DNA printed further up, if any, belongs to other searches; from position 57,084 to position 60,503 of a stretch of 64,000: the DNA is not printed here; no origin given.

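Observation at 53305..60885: Five-gene soluble flavin/Fe-S oxidoreductase cluster: NuoE-like, NuoF-GltD fusion, NuoG-like, then NfnA-NfnB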

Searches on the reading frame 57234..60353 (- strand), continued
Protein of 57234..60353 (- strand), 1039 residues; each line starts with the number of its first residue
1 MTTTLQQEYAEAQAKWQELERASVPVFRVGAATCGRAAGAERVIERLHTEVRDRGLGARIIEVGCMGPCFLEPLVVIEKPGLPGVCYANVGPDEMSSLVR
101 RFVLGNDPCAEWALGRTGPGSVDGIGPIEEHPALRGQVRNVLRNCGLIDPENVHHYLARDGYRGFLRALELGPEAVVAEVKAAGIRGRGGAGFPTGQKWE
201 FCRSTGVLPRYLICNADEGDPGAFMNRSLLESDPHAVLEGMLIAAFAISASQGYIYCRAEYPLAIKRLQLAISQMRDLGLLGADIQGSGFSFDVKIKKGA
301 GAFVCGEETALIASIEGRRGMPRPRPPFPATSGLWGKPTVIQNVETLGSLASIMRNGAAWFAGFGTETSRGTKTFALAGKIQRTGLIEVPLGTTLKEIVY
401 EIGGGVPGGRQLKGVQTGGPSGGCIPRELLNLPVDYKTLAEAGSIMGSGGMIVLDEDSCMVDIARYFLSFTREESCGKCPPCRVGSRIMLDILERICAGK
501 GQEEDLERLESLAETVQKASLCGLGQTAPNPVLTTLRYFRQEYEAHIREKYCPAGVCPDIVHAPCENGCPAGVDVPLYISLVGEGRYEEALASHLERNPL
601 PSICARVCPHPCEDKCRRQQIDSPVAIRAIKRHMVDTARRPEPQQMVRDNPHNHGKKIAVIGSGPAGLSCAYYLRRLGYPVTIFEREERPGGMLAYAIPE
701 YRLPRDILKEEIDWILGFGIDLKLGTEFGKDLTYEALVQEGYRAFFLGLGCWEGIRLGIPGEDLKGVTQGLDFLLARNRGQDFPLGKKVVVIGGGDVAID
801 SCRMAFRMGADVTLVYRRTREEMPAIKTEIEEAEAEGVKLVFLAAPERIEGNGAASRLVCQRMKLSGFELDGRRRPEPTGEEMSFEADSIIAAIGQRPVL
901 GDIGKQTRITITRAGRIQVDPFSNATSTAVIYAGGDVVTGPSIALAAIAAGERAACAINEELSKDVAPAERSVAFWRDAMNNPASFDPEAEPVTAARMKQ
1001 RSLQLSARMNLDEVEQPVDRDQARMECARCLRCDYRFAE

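Call 16: search_solved_structures(query=window:57234-60353:-, max_evalue=1e-10, show_alignments=0)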
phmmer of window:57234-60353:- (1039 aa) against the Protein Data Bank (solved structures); distinct sequences matched with E-value up to 1e-10: 79 (the best 60 are shown).
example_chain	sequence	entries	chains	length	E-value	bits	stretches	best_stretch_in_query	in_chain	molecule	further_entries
8oh5_B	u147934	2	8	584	1.9e-203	681.3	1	27-561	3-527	NAD-reducing hydrogenase subunit HoxF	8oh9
7t2r_B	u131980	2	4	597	4.6e-201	673.4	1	33-562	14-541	NiFe hydrogenase subunit B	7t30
9bov_B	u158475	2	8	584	6e-201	673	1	27-561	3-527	NADH dehydrogenase (Quinone)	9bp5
7q4v_B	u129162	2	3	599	7.8e-194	649.5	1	38-561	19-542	Iron hydrogenase HydB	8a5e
9n5u_B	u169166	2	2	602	9.6e-191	639.2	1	24-562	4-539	NfnB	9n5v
7q4w_B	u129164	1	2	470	7.6e-183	613.1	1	152-562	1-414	Iron hydrogenase HydB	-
8a6t_B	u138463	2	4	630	9.9e-177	592.9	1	59-573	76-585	Electron bifurcating hydrogenase subunit HydB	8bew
9mqx_B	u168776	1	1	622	3.8e-170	571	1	17-566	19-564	NADH:ubiquinone oxidoreductase, NADH-binding (51 kD) subunit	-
7p5h_B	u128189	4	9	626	4e-168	564.4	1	62-559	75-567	Fe-hydrogenase, subunit beta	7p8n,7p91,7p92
6vw7_B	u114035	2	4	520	3e-123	415.8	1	34-543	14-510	NAD-dependent formate dehydrogenase beta subunit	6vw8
2fug_1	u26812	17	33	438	2.5e-116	392.9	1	152-551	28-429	NADH-quinone oxidoreductase chain 1 | NADH-QUINONE OXIDOREDUCTASE SUBUNIT 1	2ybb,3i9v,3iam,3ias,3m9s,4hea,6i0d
8e9g_F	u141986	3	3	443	2.4e-112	379.7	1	150-553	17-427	NADH-quinone oxidoreductase subunit F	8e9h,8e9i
9fe7_B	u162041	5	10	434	6.5e-106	358.4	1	151-548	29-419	NADH-quinone oxidoreductase subunit F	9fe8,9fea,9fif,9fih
6hl2_B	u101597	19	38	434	6.5e-106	358.4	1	151-548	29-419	NADH-quinone oxidoreductase subunit F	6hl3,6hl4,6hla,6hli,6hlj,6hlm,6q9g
7q5y_C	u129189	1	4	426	6.6e-106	358.4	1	151-548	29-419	NADH-quinone oxidoreductase subunit F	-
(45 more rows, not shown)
